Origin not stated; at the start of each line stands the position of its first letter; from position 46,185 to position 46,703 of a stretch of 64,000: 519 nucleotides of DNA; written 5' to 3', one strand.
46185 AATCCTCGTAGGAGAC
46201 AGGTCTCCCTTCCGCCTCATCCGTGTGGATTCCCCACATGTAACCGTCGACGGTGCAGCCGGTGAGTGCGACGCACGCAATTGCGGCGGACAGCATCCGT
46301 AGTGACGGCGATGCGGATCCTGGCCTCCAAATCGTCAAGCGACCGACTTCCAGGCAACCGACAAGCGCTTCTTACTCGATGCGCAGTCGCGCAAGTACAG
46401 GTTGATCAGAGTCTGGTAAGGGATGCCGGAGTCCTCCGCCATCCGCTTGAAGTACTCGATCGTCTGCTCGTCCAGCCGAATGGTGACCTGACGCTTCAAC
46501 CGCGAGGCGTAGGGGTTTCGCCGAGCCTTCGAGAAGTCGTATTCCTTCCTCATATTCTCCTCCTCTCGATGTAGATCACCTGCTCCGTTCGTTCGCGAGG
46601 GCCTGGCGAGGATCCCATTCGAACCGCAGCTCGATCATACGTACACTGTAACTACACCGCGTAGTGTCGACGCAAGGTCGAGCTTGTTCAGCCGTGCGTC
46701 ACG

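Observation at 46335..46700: Orphan BrnA antitoxin with a 20-codon BrnT toxin remnant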

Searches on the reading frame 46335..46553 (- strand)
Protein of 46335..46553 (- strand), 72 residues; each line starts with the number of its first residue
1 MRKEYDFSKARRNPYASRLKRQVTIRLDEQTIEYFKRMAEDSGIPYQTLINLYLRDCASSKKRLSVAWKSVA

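Call 3: search_protein_families(library=pfam, proteins=[window:46335-46553:-], max_evalue=10)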
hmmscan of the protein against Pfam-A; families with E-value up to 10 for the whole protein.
window:46335-46553:- (72 aa): 6 families
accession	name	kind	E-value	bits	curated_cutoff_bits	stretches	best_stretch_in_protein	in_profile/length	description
PF14384.12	BrnA_antitoxin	-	1.5e-09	38.5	26.1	1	10-56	23-66/68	BrnA antitoxin of type II toxin-antitoxin system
PF12441.14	CopG_antitoxin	-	2.3e-07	31.9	28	1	4-56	23-78/79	CopG antitoxin of type II toxin-antitoxin system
PF19891.5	DUF6364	-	0.0013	19.6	27.3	1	21-65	3-43/70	Family of unknown function (DUF6364)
PF02244.21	Propep_M14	-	0.008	16.7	22.1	1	5-51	23-64/73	Carboxypeptidase activation peptide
PF01402.27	RHH_1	-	0.02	15.3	20.5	1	22-44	1-23/39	Ribbon-helix-helix protein, copG family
PF15914.10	FAM193_C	-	0.059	13.6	27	1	28-56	19-48/58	FAM193 family C-terminal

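Call 4: search_protein_families(library=ncbifam, proteins=[window:46335-46553:-], max_evalue=10)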
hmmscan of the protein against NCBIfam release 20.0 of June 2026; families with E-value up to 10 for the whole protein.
window:46335-46553:- (72 aa): 1 family
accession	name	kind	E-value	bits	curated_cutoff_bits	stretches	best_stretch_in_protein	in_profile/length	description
NF047399.1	BrnA_antitoxin_add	equivalog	7.6e-06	26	60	1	4-56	19-68/70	type II toxin-antitoxin system BrnA family antitoxin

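Call 6: find_encoding_contigs(protein=window:46335-46553:-, flank=3000, max_places=10)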
Protein window:46335-46553:- (72 aa): 24 contigs read that carry it; 7 places shown.
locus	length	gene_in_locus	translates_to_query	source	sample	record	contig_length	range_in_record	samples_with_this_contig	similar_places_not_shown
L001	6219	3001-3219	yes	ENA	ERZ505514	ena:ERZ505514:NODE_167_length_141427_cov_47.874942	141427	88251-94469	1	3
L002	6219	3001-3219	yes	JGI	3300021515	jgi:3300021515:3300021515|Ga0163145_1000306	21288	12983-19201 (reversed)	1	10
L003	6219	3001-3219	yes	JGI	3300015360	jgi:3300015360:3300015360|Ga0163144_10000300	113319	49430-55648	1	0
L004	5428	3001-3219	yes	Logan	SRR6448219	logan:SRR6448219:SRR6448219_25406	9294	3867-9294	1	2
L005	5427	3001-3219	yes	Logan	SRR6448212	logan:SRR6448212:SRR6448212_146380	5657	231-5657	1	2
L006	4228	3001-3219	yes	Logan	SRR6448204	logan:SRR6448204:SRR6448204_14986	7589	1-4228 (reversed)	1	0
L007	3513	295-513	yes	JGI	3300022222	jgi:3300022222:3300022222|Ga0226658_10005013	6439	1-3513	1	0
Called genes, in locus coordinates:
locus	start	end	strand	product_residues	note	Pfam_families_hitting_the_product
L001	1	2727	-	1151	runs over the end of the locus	PF00069:Pkinase, PF07714:PK_Tyr_Ser-Thr, PF13401:AAA_22 (weak), PF13424:TPR_12, PF13374:TPR_10 (weak), PF13424:TPR_12, PF17874:TPR_MalT, PF13424:TPR_12, +8 more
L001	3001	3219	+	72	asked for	PF12441:CopG_antitoxin (weak), PF14384:BrnA_antitoxin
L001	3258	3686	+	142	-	-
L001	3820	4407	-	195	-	PF01381:HTH_3 (weak), PF13560:HTH_31, PF02311:AraC_binding (weak), PF07883:Cupin_2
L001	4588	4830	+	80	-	PF04070:DUF378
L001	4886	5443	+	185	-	PF02469:Fasciclin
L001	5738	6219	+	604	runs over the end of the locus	-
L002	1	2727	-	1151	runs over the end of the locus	PF00069:Pkinase, PF07714:PK_Tyr_Ser-Thr, PF13401:AAA_22 (weak), PF13424:TPR_12, PF13374:TPR_10 (weak), PF13424:TPR_12, PF17874:TPR_MalT, PF13424:TPR_12, +8 more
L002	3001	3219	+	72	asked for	PF12441:CopG_antitoxin (weak), PF14384:BrnA_antitoxin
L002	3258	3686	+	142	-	-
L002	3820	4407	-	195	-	PF01381:HTH_3 (weak), PF13560:HTH_31, PF02311:AraC_binding (weak), PF07883:Cupin_2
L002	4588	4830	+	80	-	PF04070:DUF378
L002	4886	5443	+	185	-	PF02469:Fasciclin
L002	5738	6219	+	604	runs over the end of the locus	-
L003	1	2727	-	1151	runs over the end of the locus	PF00069:Pkinase, PF07714:PK_Tyr_Ser-Thr, PF13401:AAA_22 (weak), PF13424:TPR_12, PF13374:TPR_10 (weak), PF13424:TPR_12, PF17874:TPR_MalT, PF13424:TPR_12, +8 more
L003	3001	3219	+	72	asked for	PF12441:CopG_antitoxin (weak), PF14384:BrnA_antitoxin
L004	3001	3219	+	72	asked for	PF12441:CopG_antitoxin (weak), PF14384:BrnA_antitoxin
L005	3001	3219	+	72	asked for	PF12441:CopG_antitoxin (weak), PF14384:BrnA_antitoxin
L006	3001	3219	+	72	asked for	PF12441:CopG_antitoxin (weak), PF14384:BrnA_antitoxin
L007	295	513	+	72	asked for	PF12441:CopG_antitoxin (weak), PF14384:BrnA_antitoxin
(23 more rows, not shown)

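Call 7: find_homologous_proteins(query=window:46335-46553:-)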
Query window:46335-46553:- (72 aa): 7958 proteins with E <= 0.001 among 8000 candidates; the best 120 are listed.
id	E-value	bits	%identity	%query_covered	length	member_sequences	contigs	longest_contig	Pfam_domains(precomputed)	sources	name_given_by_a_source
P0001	7.4e-40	151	100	100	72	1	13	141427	PF12441.15,PF14384.13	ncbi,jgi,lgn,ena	-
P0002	2.0e-38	146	96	100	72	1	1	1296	PF12441.15,PF14384.13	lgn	-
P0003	3.9e-34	133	85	100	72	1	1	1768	PF12441.15,PF14384.13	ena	-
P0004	4.0e-34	133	86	100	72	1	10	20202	PF12441.15,PF14384.13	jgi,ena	-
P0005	5.4e-34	132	85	100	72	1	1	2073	PF12441.15,PF14384.13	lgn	-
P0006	5.4e-34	132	85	100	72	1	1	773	PF12441.15,PF14384.13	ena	-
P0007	5.6e-34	132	85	100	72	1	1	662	PF12441.15,PF14384.13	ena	-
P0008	5.7e-34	132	85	100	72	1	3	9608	PF12441.15,PF14384.13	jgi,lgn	jgi:uncharacterized protein (DUF4415 family)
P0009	5.8e-34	132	85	100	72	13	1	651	PF14384.13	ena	-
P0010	7.5e-34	132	86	100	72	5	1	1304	PF12441.15,PF14384.13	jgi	jgi:predicted DNA binding CopG/RHH family protein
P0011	1.0e-33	131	85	100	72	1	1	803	PF12441.15,PF14384.13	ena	-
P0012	1.1e-33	131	85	100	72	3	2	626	PF12441.15,PF14384.13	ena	-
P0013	1.1e-33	131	83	100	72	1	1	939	PF14384.13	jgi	jgi:uncharacterized protein (DUF4415 family)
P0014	1.1e-33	131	85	100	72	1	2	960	PF12441.15,PF14384.13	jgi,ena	-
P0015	1.2e-33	131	85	100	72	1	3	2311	PF12441.15,PF14384.13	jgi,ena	-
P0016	1.4e-33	131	82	100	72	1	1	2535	PF12441.15,PF14384.13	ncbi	-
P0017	1.5e-33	131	83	100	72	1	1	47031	PF14384.13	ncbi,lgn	-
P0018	1.6e-33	131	85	100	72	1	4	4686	PF12441.15,PF14384.13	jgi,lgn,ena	jgi:predicted DNA binding CopG/RHH family protein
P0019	1.6e-33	131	83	100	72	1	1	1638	PF14384.13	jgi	jgi:uncharacterized protein (DUF4415 family)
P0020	1.6e-33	131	83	100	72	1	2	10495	PF14384.13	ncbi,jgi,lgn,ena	-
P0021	1.6e-33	131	85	100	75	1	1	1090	PF12441.15,PF14384.13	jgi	jgi:predicted DNA binding CopG/RHH family protein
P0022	1.8e-33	131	83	100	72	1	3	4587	PF12441.15,PF14384.13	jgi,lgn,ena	-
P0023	2.0e-33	130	83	100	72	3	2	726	PF12441.15,PF14384.13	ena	-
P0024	2.1e-33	130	83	100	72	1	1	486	PF12441.15,PF14384.13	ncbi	-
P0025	2.1e-33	130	83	100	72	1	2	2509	PF14384.13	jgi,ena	jgi:uncharacterized protein (DUF4415 family)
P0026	2.2e-33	130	82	100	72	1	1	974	PF12441.15,PF14384.13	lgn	-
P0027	2.3e-33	130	83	100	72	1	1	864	PF12441.15,PF14384.13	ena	-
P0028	2.3e-33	130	82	100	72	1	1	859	PF12441.15,PF14384.13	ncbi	-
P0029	2.9e-33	130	82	100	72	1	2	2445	PF12441.15,PF14384.13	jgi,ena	-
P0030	2.9e-33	130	82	100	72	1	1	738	PF14384.13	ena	-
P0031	2.9e-33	130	83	100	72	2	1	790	PF12441.15,PF14384.13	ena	-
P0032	3.0e-33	130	83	100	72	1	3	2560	PF12441.15,PF14384.13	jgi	jgi:predicted DNA binding CopG/RHH family protein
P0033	3.1e-33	130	83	100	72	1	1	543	PF12441.15,PF14384.13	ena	-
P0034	3.4e-33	130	83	99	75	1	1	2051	PF14384.13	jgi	jgi:uncharacterized protein (DUF4415 family)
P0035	3.9e-33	130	83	100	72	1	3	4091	PF12441.15,PF14384.13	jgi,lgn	jgi:predicted DNA binding CopG/RHH family protein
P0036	4.0e-33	129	83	100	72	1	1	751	PF14384.13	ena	-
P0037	4.0e-33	129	85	100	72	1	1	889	PF12441.15,PF14384.13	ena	-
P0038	4.0e-33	129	85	100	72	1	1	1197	PF12441.15,PF14384.13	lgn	-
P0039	4.2e-33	129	83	100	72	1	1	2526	PF12441.15,PF14384.13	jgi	jgi:predicted DNA binding CopG/RHH family protein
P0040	4.2e-33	129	83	100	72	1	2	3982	PF12441.15,PF14384.13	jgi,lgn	-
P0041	4.3e-33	129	82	100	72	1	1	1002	PF14384.13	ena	-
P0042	4.3e-33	129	83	100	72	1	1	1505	PF12441.15,PF14384.13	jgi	jgi:predicted DNA binding CopG/RHH family protein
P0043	4.7e-33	129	82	100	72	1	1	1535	PF14384.13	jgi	jgi:uncharacterized protein (DUF4415 family)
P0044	5.2e-33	129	79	100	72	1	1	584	PF12441.15,PF14384.13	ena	-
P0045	5.6e-33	129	82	100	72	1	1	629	PF14384.13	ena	-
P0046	5.6e-33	129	82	100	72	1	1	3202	PF14384.13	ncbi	-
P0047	5.6e-33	129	81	100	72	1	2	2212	PF12441.15,PF14384.13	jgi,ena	-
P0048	5.6e-33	129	82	100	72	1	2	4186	PF14384.13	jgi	jgi:uncharacterized protein (DUF4415 family)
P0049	5.6e-33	129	82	100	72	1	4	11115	PF14384.13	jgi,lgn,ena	-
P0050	5.7e-33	129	83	100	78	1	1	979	PF12441.15,PF14384.13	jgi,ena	jgi:hypothetical protein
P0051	5.7e-33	129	82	100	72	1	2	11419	PF12441.15,PF14384.13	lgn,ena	-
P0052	5.7e-33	129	82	100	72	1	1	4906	PF12441.15,PF14384.13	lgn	-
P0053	5.8e-33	129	83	100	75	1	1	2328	PF12441.15,PF14384.13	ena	-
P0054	5.8e-33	129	82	100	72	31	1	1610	PF12441.15,PF14384.13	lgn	-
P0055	5.9e-33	129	82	100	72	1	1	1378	PF12441.15,PF14384.13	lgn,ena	-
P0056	6.0e-33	129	82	100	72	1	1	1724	PF12441.15,PF14384.13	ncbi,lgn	ncbi:MAG: BrnA antitoxin family protein [Terriglobia bacterium]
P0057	6.1e-33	129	81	100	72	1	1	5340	PF12441.15,PF14384.13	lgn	-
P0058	6.2e-33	129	82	100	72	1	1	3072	PF14384.13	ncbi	-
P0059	6.2e-33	129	82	100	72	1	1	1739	PF12441.15,PF14384.13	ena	-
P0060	6.3e-33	129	82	100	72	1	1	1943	PF14384.13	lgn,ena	-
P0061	6.3e-33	129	81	100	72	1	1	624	PF12441.15,PF14384.13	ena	-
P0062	7.1e-33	129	83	100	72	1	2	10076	PF14384.13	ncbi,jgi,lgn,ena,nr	ncbi:MAG: antitoxin [Deltaproteobacteria bacterium]|nr:antitoxin [Deltaproteobacteria bacterium]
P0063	7.6e-33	129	82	100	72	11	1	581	PF14384.13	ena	-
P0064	7.6e-33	129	82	100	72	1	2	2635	PF12441.15,PF14384.13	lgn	-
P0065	7.7e-33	129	82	100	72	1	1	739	PF12441.15,PF14384.13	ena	-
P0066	7.7e-33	129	83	100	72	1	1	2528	PF12441.15,PF14384.13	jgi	-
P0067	7.7e-33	129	83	100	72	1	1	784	PF14384.13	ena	-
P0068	7.8e-33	129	83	100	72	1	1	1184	PF12441.15,PF14384.13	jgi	jgi:predicted DNA binding CopG/RHH family protein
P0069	7.8e-33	129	81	100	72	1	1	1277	PF12441.15,PF14384.13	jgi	-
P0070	8.0e-33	129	82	100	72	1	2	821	PF12441.15,PF14384.13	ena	-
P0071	8.3e-33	128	81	100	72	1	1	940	PF12441.15,PF14384.13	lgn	-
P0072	8.7e-33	128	83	100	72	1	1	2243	PF14384.13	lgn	-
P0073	9.3e-33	128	82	100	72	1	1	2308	PF14384.13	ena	-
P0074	9.5e-33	128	82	100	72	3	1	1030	PF12441.15,PF14384.13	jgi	-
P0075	1.0e-32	128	82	100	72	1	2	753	PF12441.15,PF14384.13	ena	-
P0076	1.0e-32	128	83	100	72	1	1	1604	PF14384.13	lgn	-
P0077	1.1e-32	128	81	100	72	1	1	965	PF14384.13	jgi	jgi:uncharacterized protein (DUF4415 family)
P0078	1.1e-32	128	82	100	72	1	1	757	PF12441.15,PF14384.13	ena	-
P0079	1.2e-32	128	79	100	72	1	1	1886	PF12441.15,PF14384.13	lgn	-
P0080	1.4e-32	128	83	100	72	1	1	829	PF14384.13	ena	-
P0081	1.5e-32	128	82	100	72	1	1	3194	PF12441.15,PF14384.13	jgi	jgi:predicted DNA binding CopG/RHH family protein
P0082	1.5e-32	128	82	100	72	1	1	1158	PF12441.15,PF14384.13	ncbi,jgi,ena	-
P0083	1.6e-32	128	81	100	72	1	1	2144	PF14384.13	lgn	-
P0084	1.6e-32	128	83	100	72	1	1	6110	PF12441.15,PF14384.13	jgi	-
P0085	1.6e-32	128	81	100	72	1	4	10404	PF14384.13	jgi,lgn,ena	jgi:uncharacterized protein (DUF4415 family)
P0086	1.7e-32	128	82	100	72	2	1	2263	PF12441.15,PF14384.13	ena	-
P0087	1.8e-32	127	81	100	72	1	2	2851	PF12441.15,PF14384.13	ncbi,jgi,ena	-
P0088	1.9e-32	127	82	100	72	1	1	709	PF14384.13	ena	-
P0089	2.0e-32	127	81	100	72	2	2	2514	PF12441.15,PF14384.13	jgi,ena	-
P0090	2.0e-32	127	81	100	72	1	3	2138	PF12441.15,PF14384.13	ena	-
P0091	2.1e-32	127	82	100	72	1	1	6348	PF14384.13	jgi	jgi:uncharacterized protein (DUF4415 family)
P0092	2.1e-32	127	83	99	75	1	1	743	PF12441.15,PF14384.13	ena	-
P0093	2.2e-32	127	80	99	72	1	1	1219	PF14384.13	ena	-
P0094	2.2e-32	127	82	100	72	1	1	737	PF12441.15,PF14384.13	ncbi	-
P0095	2.2e-32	127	81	100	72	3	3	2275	PF14384.13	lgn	-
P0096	2.2e-32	127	81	100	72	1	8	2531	PF14384.13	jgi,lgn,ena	-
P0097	2.7e-32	127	81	100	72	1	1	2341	PF12441.15,PF14384.13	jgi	-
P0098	2.9e-32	127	83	100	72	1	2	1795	PF14384.13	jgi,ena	-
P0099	3.0e-32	127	81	100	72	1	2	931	PF14384.13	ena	-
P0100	3.0e-32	127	81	100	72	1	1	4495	PF12441.15,PF14384.13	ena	-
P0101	3.1e-32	127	83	100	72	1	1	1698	PF14384.13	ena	-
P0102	3.1e-32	127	80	99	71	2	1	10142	PF14384.13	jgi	jgi:uncharacterized protein (DUF4415 family)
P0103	3.2e-32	127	81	100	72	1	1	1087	PF12441.15,PF14384.13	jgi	jgi:uncharacterized protein (DUF4415 family)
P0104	3.4e-32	127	78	100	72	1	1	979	PF12441.15,PF14384.13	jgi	jgi:predicted DNA binding CopG/RHH family protein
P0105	3.7e-32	126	79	100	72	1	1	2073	PF12441.15,PF14384.13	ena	-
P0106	3.8e-32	126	82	100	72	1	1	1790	PF12441.15,PF14384.13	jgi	jgi:predicted DNA binding CopG/RHH family protein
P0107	3.9e-32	126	82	100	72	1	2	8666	PF12441.15,PF14384.13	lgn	-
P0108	4.0e-32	126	78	100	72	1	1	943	PF14384.13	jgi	-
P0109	4.0e-32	126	81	100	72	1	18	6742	PF12441.15,PF14384.13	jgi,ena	jgi:predicted DNA binding CopG/RHH family protein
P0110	4.1e-32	126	82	100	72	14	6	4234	PF14384.13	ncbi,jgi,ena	-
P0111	4.2e-32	126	82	100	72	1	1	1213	PF12441.15,PF14384.13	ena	-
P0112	4.2e-32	126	81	100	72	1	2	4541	PF14384.13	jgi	jgi:uncharacterized protein (DUF4415 family)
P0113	5.2e-32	126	82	100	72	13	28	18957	PF12441.15,PF14384.13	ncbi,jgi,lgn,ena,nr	ncbi:MAG: BrnA antitoxin family protein [candidate division NC10 bacterium]|jgi:predicted DNA bindin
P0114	6.4e-32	126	81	100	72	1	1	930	PF12441.15,PF14384.13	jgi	jgi:predicted DNA binding CopG/RHH family protein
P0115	6.5e-32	126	81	100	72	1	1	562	PF12441.15,PF14384.13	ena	-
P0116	6.8e-32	126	79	100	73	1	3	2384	PF12441.15,PF14384.13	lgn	-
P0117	8.3e-32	125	81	100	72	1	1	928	PF14384.13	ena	-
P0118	8.7e-32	125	78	100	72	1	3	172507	PF12441.15,PF14384.13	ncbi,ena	-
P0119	8.9e-32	125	82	100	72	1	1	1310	PF14384.13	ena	-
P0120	9.1e-32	125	82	100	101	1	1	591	PF14384.13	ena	-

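Call 8: find_encoding_contigs(protein=P0002, flank=1500, max_places=3)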
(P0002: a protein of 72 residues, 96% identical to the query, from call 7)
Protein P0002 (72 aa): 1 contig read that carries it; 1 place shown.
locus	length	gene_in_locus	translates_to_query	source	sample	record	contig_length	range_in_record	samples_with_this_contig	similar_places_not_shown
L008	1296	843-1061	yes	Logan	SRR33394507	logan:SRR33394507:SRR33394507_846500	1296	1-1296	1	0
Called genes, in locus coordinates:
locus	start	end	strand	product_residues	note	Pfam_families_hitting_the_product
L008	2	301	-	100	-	?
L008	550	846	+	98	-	PF04365:BrnT_toxin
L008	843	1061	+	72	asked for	PF12441:CopG_antitoxin, PF14384:BrnA_antitoxin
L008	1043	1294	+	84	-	?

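Call 9: find_encoding_contigs(protein=P0004, flank=3000, max_places=4)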
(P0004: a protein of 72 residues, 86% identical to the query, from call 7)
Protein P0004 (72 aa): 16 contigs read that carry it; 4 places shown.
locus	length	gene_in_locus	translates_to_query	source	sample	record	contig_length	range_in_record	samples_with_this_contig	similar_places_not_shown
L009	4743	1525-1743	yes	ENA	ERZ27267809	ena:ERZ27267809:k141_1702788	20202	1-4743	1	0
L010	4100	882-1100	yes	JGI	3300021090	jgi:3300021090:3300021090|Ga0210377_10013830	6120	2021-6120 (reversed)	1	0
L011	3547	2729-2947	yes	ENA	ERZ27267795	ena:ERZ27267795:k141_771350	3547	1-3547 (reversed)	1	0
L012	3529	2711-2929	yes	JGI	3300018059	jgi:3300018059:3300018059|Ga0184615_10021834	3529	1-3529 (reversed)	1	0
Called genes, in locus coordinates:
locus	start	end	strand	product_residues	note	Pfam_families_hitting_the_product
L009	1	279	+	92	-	?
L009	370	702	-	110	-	PF13744:HTH_37, PF13560:HTH_31 (weak), PF01381:HTH_3 (weak)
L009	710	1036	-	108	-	PF05973:Gp49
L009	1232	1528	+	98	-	PF04365:BrnT_toxin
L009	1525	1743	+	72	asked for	PF12441:CopG_antitoxin (weak), PF14384:BrnA_antitoxin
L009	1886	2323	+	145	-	-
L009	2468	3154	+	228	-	PF10137:CAP12-PCTIR_TIR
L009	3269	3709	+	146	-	-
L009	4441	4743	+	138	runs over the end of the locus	-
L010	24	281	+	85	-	-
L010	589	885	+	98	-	PF04365:BrnT_toxin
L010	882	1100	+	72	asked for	PF12441:CopG_antitoxin (weak), PF14384:BrnA_antitoxin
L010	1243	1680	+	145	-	-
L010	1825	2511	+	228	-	PF10137:CAP12-PCTIR_TIR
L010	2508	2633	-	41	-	-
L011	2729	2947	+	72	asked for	PF12441:CopG_antitoxin (weak), PF14384:BrnA_antitoxin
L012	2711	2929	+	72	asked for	PF12441:CopG_antitoxin (weak), PF14384:BrnA_antitoxin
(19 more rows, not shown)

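Call 10: find_encoding_contigs(protein=P0017, flank=3000, max_places=3)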
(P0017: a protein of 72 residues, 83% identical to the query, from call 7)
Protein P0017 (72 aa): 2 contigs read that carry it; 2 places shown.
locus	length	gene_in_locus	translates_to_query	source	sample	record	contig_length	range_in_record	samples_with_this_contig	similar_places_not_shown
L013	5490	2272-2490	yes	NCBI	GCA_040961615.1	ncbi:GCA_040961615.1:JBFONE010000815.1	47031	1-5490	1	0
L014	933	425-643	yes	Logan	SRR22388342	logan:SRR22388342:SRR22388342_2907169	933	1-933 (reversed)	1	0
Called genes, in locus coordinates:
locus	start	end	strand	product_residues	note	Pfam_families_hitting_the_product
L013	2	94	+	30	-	?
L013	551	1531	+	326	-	PF13542:HTH_Tnp_ISL3, PF01610:DDE_Tnp_ISL3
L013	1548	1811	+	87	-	PF15919:HicB_lk_antitox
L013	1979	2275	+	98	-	PF04365:BrnT_toxin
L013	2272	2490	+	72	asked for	PF14384:BrnA_antitoxin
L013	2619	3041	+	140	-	-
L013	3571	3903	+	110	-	PF21814:DUF6883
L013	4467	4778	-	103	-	-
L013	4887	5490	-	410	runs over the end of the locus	PF01548:DEDD_Tnp_IS110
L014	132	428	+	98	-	PF04365:BrnT_toxin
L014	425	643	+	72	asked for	PF14384:BrnA_antitoxin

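Call 20: list_cluster_members(proteins=[P0001, P0002])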
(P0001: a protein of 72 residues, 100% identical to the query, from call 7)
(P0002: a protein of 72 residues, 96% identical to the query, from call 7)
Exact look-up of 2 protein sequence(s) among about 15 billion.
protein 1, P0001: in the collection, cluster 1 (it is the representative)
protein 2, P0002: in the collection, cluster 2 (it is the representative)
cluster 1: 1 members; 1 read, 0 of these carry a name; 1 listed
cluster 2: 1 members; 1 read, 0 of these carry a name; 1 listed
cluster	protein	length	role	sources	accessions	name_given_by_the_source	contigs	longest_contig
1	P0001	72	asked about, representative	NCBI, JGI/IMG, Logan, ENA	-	-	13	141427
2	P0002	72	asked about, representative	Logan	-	-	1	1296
